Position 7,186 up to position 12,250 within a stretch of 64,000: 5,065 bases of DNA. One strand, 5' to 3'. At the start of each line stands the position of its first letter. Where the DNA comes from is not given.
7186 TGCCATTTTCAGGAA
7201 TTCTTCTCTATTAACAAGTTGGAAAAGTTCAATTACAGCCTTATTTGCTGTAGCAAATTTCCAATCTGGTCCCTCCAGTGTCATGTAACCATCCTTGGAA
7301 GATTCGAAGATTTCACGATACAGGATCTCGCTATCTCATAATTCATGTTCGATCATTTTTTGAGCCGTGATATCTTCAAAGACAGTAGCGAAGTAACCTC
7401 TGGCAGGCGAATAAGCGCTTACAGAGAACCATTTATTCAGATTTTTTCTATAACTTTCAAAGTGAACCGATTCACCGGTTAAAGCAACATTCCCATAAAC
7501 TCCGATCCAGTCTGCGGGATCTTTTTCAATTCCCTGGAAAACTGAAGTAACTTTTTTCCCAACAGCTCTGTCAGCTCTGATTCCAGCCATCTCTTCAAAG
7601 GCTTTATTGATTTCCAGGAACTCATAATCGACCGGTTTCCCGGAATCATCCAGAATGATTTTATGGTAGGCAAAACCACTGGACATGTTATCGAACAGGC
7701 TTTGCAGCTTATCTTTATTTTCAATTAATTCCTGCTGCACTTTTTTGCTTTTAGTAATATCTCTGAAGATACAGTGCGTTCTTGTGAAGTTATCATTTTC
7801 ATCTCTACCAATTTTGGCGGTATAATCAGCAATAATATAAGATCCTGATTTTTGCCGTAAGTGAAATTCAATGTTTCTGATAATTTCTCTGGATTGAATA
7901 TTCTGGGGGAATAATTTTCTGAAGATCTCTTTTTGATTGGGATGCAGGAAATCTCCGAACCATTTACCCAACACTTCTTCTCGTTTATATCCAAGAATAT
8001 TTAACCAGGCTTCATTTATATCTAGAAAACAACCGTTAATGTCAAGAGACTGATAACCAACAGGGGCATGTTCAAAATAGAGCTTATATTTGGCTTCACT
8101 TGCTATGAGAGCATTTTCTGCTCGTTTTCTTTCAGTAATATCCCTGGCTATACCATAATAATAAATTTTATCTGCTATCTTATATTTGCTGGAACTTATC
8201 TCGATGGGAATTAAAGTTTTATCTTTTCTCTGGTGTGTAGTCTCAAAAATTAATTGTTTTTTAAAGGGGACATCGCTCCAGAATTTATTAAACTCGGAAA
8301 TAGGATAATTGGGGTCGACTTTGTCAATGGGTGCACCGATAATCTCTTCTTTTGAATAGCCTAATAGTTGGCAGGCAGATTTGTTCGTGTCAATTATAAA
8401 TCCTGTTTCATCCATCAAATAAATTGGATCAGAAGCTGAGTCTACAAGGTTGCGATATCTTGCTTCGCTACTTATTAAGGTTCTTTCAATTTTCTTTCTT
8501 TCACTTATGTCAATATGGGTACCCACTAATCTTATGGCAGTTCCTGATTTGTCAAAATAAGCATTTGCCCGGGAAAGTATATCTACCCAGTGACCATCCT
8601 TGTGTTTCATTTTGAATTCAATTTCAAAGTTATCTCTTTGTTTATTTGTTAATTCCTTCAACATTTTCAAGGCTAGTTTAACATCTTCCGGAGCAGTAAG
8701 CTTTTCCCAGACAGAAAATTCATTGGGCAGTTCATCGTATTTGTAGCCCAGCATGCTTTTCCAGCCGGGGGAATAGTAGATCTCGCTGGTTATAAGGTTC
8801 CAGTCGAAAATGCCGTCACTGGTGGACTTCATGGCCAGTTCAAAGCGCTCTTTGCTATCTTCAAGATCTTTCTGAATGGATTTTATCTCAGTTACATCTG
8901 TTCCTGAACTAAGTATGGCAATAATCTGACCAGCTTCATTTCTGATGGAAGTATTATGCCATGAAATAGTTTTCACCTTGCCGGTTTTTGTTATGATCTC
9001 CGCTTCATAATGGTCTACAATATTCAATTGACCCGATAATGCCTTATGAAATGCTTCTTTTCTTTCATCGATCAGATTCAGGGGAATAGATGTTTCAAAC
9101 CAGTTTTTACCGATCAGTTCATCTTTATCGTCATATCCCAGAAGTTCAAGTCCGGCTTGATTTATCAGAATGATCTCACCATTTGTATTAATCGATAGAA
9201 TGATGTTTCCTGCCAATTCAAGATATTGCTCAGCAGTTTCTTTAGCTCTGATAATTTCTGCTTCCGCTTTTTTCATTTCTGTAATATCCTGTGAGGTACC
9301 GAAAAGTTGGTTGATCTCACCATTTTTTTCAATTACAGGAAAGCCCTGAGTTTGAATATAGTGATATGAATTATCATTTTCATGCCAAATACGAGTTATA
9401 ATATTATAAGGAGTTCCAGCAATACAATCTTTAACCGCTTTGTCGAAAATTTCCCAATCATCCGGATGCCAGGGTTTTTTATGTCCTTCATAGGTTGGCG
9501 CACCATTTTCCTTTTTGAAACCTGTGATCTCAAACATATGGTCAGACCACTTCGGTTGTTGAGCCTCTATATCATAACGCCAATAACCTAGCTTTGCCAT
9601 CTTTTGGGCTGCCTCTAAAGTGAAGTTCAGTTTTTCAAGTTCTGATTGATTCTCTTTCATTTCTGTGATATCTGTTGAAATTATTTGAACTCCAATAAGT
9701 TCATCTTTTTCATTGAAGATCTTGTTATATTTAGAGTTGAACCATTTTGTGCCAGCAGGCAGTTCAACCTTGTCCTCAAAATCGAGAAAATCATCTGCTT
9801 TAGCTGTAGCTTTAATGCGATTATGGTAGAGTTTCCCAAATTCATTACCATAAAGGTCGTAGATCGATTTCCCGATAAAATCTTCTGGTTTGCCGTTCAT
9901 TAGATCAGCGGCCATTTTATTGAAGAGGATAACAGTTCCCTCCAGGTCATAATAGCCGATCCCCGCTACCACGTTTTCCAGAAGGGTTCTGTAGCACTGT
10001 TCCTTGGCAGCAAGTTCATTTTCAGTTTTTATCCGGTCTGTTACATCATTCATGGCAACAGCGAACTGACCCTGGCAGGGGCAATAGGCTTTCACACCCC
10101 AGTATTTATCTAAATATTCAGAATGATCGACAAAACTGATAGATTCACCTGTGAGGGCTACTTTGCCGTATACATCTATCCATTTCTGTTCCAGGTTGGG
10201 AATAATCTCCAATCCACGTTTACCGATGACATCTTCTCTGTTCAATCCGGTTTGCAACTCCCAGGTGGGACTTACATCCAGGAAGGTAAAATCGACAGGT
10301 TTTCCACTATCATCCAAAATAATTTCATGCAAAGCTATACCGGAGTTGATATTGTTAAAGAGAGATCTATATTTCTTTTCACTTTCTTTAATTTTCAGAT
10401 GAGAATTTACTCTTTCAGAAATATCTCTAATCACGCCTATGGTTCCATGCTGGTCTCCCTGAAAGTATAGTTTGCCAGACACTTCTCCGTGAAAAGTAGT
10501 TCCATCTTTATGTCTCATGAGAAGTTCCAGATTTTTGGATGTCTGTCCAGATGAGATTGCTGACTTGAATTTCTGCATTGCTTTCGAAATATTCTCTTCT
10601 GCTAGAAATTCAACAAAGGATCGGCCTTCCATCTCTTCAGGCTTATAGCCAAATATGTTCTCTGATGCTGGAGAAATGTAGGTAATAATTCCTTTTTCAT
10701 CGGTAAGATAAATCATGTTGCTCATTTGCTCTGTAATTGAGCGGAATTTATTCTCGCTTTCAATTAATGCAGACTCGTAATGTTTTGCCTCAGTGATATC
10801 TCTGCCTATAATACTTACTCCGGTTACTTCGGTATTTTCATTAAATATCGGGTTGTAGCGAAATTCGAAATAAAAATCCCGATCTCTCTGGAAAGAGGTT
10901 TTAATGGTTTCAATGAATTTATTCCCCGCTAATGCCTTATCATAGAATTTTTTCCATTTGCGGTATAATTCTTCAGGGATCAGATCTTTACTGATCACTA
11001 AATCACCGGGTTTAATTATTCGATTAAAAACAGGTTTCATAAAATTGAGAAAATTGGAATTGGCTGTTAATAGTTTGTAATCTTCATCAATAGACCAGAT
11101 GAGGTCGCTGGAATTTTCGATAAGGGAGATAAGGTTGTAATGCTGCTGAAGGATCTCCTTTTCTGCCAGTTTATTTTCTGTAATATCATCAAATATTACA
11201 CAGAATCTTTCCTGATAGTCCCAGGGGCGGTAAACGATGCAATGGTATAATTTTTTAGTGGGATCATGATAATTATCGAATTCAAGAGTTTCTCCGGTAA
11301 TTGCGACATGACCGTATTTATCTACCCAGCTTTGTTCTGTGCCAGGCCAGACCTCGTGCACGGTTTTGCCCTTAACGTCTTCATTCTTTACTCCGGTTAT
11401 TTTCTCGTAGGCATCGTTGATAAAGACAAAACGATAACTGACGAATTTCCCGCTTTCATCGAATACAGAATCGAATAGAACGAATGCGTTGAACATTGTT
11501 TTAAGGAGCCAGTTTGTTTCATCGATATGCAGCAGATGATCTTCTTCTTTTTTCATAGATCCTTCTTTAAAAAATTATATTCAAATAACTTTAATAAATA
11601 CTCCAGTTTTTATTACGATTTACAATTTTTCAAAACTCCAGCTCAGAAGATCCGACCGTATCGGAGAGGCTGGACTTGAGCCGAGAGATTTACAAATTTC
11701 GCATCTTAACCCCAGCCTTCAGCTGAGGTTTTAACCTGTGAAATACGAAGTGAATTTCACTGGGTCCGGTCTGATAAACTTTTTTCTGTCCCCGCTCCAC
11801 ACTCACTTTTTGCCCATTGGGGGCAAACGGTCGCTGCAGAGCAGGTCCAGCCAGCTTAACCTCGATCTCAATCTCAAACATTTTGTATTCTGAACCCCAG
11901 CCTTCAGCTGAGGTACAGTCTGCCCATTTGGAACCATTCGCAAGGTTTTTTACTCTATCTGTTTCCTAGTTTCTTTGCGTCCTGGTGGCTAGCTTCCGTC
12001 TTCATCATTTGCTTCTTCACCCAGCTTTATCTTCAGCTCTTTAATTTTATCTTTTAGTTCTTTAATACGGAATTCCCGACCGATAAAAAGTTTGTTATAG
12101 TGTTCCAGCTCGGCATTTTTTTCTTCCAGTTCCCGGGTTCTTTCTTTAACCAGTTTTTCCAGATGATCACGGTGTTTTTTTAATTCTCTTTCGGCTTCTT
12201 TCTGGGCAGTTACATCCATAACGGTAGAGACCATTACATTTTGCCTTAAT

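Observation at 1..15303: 15-kb single-strand sensory supercluster: ~25 PAS domains in five proteins, one kinase, no receiver or effector domain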

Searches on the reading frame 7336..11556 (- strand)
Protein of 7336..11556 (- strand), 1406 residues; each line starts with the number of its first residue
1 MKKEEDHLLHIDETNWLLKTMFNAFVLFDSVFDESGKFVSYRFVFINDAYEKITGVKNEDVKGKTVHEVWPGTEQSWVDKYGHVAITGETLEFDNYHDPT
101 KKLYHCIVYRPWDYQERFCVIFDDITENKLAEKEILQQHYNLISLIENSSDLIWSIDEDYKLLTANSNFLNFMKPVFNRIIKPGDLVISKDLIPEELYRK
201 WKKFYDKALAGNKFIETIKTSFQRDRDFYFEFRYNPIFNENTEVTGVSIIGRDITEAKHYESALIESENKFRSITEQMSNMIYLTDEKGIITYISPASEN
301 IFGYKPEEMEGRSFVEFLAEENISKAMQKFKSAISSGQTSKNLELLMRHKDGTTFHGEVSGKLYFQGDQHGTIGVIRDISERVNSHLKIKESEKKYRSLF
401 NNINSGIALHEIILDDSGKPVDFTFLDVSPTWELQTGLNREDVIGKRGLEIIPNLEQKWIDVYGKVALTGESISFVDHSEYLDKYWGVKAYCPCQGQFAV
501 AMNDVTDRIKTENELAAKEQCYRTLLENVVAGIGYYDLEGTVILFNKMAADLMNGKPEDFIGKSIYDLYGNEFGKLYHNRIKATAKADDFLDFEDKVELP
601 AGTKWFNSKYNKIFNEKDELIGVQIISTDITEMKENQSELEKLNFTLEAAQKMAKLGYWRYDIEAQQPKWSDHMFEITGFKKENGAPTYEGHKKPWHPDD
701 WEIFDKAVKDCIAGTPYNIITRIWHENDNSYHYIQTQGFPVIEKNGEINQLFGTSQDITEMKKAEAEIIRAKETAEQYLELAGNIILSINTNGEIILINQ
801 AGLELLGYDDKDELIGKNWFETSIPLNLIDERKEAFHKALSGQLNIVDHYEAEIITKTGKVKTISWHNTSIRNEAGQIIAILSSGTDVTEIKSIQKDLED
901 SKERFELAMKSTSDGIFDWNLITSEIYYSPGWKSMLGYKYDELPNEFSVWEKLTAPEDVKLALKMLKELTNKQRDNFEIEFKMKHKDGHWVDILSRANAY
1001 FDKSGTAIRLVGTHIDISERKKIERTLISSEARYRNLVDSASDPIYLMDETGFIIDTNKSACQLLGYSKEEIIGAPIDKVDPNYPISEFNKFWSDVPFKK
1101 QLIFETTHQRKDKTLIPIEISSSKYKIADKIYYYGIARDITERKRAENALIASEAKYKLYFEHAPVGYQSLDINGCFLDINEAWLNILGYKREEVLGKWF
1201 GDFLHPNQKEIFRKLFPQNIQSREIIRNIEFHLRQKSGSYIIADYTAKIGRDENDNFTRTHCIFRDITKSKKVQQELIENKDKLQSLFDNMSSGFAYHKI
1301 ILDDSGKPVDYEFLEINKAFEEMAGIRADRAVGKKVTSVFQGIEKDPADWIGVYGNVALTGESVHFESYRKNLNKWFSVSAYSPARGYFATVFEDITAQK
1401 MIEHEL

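Call 3: search_protein_families(library=pfam, proteins=[window:7336-11556:-], max_evalue=0.01)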
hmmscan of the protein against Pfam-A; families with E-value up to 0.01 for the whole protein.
window:7336-11556:- (1406 aa): 10 families
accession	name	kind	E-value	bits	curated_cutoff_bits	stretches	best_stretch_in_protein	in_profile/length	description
PF13426.13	PAS_9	-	1.2e-87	289.3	27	6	280-381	2-103/103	PAS domain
PF08448.16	PAS_4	-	4.5e-83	275.1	23.1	7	526-634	1-109/110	PAS fold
PF00989.32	PAS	-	2.1e-82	273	22.6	5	270-379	2-113/113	PAS fold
PF08447.18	PAS_3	-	8.1e-69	228.4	25.6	5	926-1014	2-89/89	PAS fold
PF13188.13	PAS_8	-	9.8e-56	184.4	21.8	5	1032-1085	1-55/65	PAS domain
PF24820.1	Diguanyl_cycl_sensor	-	4.2e-18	65.7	28.1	0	276-360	3-92/109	Diguanylate cyclase-like sensor domain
PF14598.12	PAS_11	-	2.2e-10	40.9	25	0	285-344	8-67/109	PAS domain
PF13596.12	PAS_10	-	2.7e-07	31.6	22.1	0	525-631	4-106/106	PAS domain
PF17202.10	sCache_3_3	-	0.0007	20.3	28.8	0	233-258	76-101/107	Single cache domain 3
PF21353.3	Per3-like_PAS-A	-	0.0016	18.9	27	0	288-324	11-47/123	Period circadian protein homolog 3-like, PAS-A domain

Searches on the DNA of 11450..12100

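Call 87: search_rna_families(source=window, start=11450, end=12100, threshold=evalue, max_evalue=1)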
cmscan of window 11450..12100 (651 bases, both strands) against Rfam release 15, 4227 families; matches with E-value up to 1: 0.
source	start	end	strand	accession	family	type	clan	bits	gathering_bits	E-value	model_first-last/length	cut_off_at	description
